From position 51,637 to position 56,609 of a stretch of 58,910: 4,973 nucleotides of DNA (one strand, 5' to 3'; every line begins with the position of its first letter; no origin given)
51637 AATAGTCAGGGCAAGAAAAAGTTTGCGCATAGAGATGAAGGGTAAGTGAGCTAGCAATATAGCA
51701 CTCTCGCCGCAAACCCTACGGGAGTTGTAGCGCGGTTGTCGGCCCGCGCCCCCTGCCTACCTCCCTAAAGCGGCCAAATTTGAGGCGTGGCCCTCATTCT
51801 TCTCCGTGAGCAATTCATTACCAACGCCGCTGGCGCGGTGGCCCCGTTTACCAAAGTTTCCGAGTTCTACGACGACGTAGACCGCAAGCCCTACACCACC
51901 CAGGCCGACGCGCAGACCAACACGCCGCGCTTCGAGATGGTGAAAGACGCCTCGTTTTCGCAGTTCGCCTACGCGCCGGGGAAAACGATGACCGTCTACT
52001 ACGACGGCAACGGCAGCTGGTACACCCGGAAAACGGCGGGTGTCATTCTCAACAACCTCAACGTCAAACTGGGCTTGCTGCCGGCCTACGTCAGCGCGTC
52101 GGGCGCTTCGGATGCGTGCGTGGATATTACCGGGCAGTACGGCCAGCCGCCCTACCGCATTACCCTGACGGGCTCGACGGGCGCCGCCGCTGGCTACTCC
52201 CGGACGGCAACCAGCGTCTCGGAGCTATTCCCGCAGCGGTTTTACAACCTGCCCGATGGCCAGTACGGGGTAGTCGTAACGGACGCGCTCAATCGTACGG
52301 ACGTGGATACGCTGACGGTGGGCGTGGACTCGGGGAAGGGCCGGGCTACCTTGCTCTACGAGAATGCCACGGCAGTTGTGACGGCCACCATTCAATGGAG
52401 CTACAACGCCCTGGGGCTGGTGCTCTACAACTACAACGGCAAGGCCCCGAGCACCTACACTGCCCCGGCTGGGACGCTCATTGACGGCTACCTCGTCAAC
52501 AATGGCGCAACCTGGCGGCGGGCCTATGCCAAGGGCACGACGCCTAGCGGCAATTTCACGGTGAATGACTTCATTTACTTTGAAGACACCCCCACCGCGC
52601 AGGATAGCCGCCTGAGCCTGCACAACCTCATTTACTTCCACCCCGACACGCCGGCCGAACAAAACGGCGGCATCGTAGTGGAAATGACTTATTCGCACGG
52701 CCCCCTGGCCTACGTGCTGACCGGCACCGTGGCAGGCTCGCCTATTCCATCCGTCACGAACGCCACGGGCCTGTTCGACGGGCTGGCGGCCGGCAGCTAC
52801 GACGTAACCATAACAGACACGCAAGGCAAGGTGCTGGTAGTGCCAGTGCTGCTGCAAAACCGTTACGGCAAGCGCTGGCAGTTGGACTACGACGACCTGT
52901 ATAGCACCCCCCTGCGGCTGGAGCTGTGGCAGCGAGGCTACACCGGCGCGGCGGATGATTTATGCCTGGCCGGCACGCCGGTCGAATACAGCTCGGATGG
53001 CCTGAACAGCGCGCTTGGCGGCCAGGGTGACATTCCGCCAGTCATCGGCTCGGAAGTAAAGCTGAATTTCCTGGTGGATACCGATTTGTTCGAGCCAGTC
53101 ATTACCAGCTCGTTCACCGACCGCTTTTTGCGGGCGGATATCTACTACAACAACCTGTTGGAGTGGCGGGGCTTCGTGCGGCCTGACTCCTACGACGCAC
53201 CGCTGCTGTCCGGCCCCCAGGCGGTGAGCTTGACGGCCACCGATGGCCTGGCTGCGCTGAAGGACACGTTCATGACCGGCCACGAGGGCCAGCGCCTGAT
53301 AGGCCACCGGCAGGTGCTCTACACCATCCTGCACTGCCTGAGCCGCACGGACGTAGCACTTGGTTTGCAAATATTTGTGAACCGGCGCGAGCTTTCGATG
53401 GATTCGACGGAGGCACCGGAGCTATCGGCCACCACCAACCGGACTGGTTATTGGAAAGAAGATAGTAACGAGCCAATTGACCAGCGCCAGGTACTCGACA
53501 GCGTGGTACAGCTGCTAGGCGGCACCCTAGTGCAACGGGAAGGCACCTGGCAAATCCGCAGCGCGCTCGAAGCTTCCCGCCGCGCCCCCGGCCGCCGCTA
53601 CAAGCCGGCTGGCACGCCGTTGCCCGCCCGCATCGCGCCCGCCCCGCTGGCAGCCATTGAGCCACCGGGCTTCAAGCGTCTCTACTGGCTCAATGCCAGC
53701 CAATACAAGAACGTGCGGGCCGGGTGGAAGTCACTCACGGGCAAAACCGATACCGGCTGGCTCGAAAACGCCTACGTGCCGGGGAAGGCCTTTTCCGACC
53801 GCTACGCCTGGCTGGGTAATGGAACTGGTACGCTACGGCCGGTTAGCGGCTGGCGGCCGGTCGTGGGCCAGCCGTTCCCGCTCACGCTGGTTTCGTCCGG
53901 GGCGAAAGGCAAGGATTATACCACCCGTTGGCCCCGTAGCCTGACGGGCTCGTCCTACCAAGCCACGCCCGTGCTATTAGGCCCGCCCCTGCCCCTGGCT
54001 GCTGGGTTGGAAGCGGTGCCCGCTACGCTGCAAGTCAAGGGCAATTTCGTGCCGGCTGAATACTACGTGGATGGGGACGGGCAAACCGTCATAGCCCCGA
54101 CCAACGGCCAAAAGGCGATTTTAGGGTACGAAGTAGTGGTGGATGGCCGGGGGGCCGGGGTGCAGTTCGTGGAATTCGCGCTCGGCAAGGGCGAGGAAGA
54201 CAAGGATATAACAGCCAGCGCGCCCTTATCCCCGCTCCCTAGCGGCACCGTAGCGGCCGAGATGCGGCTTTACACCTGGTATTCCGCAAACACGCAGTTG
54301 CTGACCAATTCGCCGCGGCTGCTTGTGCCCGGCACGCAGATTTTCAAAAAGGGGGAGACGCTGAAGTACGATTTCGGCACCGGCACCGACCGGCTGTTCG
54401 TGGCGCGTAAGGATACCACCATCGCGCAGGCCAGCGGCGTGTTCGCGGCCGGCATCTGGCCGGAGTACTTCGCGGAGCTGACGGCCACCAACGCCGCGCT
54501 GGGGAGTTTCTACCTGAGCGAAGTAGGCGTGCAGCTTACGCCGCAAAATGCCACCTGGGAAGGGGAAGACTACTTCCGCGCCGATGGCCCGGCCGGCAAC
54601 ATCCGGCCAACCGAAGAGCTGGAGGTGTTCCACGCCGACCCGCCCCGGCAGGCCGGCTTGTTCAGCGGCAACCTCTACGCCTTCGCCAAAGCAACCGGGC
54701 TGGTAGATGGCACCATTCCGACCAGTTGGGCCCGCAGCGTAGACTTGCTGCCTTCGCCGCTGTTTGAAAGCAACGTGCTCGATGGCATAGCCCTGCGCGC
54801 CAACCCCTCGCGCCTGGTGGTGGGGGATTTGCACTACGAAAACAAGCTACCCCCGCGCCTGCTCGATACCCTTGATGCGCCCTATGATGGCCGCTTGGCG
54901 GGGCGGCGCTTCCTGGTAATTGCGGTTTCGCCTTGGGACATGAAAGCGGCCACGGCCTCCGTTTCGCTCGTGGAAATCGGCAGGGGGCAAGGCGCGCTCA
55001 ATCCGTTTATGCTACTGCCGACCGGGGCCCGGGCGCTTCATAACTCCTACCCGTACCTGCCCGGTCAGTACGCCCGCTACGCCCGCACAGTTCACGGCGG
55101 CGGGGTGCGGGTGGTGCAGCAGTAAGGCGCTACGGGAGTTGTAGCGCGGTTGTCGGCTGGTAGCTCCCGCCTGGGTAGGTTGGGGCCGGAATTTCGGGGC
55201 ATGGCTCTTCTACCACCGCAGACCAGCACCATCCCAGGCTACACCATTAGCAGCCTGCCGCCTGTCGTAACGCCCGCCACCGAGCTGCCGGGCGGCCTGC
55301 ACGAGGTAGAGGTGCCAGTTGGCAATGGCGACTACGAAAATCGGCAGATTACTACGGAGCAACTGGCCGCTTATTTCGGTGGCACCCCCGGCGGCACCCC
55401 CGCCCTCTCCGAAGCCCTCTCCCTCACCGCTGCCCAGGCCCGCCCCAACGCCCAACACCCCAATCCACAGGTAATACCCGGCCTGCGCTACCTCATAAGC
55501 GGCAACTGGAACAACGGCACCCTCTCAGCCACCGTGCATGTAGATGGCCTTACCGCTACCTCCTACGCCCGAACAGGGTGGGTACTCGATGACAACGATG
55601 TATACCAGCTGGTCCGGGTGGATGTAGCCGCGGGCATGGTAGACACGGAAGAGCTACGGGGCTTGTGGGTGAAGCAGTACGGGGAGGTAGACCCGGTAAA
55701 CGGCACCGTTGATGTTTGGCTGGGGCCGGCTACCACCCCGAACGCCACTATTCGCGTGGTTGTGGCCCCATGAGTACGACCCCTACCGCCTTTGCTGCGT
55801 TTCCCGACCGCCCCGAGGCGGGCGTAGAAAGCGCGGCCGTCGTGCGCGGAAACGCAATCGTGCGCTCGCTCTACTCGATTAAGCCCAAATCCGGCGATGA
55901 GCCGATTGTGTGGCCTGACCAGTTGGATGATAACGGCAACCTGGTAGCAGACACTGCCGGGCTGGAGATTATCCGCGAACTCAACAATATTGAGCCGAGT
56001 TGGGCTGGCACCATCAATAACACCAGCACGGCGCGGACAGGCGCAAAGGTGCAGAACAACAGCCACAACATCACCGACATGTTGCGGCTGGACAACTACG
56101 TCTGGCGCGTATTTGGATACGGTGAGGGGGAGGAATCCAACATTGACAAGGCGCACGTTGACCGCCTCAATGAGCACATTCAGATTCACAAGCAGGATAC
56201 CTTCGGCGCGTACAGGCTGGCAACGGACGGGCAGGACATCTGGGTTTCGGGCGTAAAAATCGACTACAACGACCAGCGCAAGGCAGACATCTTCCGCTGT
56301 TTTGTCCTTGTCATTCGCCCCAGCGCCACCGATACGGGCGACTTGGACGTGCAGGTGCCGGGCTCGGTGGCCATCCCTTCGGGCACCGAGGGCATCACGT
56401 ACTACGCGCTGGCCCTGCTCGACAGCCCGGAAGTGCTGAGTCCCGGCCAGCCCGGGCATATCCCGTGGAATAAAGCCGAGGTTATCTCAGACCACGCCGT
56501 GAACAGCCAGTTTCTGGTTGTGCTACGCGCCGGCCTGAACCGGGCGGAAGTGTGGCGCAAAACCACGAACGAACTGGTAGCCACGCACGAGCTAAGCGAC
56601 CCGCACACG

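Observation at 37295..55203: An exact 21-mer sits exactly 71 nt upstream of the start codon of each of the four late gene blocks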

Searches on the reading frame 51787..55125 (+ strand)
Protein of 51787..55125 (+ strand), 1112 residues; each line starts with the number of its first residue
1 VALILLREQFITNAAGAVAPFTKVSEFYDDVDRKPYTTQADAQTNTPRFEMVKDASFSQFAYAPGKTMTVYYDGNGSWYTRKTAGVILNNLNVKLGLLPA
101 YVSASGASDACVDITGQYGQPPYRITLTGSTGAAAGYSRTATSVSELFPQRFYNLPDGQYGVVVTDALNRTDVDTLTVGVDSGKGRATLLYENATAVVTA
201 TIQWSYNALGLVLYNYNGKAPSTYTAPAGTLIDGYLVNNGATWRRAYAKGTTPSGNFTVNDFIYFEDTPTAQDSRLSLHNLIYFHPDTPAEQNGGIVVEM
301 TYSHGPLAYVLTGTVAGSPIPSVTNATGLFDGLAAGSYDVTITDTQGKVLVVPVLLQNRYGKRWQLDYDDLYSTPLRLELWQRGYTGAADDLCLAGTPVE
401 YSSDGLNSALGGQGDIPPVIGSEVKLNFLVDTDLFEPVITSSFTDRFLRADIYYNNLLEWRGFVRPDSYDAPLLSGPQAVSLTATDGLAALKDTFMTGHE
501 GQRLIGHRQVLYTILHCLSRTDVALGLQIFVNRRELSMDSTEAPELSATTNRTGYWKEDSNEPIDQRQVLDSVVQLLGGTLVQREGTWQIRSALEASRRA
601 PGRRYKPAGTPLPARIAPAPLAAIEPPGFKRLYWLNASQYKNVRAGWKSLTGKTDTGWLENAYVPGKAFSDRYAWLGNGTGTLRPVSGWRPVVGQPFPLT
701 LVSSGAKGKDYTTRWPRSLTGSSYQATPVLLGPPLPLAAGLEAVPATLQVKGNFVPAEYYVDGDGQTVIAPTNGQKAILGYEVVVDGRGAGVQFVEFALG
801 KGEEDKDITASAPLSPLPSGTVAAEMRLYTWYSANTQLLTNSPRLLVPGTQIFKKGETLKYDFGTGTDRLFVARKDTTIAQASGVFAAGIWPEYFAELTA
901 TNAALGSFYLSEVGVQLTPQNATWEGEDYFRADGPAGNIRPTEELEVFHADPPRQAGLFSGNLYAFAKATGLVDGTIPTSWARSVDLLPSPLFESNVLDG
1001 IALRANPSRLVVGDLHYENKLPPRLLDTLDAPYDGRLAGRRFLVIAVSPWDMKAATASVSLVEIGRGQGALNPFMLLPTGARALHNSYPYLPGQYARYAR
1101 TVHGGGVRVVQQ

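Call 12: search_protein_families(library=phrogs, proteins=[window:51787-55125:+], max_evalue=0.001)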
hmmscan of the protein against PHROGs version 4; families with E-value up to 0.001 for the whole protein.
window:51787-55125:+ (1112 aa): 1 family
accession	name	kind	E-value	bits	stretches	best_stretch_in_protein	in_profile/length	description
phrog_33803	-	unknown function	6.5e-06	25.6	1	435-590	194-355/762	-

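Call 15: search_protein_families(library=pfam, proteins=[window:51787-55125:+], max_evalue=0.01)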
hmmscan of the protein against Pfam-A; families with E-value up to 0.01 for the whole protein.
window:51787-55125:+ (1112 aa): 0 families

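Call 32: find_related_loci(query=window:51787-55125:+, collection=viral_contigs, flank=10000)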
Query window:51787-55125:+ (1112 aa) in viral_contigs; peptide patterns used: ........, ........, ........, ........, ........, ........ (x = any residue, [..] = any of these).
16 stretches matched a pattern, but none encodes a relative of the query by tblastn (E <= 1e-3).

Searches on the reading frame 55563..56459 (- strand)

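Call 15: search_protein_families(library=pfam, proteins=[window:55563-56459:-], max_evalue=0.01)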
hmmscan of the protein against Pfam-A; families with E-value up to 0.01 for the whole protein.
window:55563-56459:- (298 aa): 1 family
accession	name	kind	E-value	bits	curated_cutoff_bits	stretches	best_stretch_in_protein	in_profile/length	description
PF24417.1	DUF7549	-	0.0068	16.7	27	0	58-114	91-147/166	Family of unknown function (DUF7549)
